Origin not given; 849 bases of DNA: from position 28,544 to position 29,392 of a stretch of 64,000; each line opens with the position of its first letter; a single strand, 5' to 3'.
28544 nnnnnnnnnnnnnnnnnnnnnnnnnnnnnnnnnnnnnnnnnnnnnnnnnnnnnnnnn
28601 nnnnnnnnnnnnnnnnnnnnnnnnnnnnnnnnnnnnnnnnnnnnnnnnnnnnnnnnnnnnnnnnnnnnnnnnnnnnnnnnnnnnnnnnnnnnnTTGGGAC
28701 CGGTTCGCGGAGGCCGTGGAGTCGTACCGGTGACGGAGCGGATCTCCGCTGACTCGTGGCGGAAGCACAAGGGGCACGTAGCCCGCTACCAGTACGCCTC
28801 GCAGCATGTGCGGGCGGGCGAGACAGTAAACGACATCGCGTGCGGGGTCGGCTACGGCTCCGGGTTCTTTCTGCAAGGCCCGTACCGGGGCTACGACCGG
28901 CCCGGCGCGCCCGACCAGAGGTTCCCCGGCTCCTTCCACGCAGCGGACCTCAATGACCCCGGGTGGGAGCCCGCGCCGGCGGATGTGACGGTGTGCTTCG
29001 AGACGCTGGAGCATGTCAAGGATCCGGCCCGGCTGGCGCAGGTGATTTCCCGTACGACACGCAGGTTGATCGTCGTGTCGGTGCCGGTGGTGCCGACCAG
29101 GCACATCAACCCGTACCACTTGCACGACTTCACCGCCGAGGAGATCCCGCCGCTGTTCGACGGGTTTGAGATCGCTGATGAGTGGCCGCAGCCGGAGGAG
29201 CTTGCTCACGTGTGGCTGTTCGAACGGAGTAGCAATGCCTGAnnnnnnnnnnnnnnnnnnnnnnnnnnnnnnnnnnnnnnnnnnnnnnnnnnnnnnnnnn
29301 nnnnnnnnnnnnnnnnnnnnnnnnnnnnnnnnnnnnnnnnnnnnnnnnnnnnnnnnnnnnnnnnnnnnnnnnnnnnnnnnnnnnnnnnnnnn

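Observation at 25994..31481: Phage-encoded deoxysugar, methyltransferase and glycosyltransferase cluster immediately upstream of the large terminase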

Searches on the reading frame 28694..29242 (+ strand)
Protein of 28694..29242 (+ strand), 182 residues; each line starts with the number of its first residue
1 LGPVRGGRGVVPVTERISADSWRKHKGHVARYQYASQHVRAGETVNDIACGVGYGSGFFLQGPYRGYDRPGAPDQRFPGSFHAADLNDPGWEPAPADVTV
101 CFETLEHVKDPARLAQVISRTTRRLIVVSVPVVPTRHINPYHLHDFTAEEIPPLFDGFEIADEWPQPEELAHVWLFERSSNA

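Call 3: search_protein_families(library=pfam, proteins=[window:28694-29242:+], max_evalue=0.01)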
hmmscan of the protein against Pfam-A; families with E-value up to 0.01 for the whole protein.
window:28694-29242:+ (182 aa): 2 families
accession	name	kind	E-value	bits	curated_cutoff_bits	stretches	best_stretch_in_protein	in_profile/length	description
PF13489.12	Methyltransf_23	-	6.1e-05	23.3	27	1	45-137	26-125/164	Methyltransferase domain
PF08241.18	Methyltransf_11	-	0.00062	20.8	21.2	1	79-123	44-88/95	Methyltransferase domain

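Call 10: search_protein_families(library=phrogs, proteins=[window:28730-29242:+], max_evalue=0.01)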
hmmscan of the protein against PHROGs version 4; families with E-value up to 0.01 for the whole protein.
window:28730-29242:+ (170 aa): 0 families

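Call 11: search_protein_families(library=ncbifam, proteins=[window:28730-29242:+], max_evalue=0.01)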
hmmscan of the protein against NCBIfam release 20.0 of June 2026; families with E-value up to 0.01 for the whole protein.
window:28730-29242:+ (170 aa): 0 families

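Call 75: search_protein_families(library=ncbifam, proteins=[window:28730-29242:+], max_evalue=0.01)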
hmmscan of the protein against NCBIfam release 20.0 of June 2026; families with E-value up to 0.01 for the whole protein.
window:28730-29242:+ (170 aa): 0 families

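Call 78: search_solved_structures(query=window:28730-29242:+, max_evalue=1, show_alignments=0)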
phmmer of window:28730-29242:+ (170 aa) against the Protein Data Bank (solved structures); distinct sequences matched with E-value up to 1: 4.
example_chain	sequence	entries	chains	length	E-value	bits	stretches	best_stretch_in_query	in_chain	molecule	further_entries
8zc8_A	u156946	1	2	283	0.2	14.6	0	68-145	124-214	MitM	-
21zq_A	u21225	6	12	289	0.21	14.6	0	68-145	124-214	MitM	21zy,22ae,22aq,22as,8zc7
6f5z_A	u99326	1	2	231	0.39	13.7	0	14-63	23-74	24-sterol C-methyltransferase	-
3bus_A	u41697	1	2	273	0.54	13.3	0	68-111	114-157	Methyltransferase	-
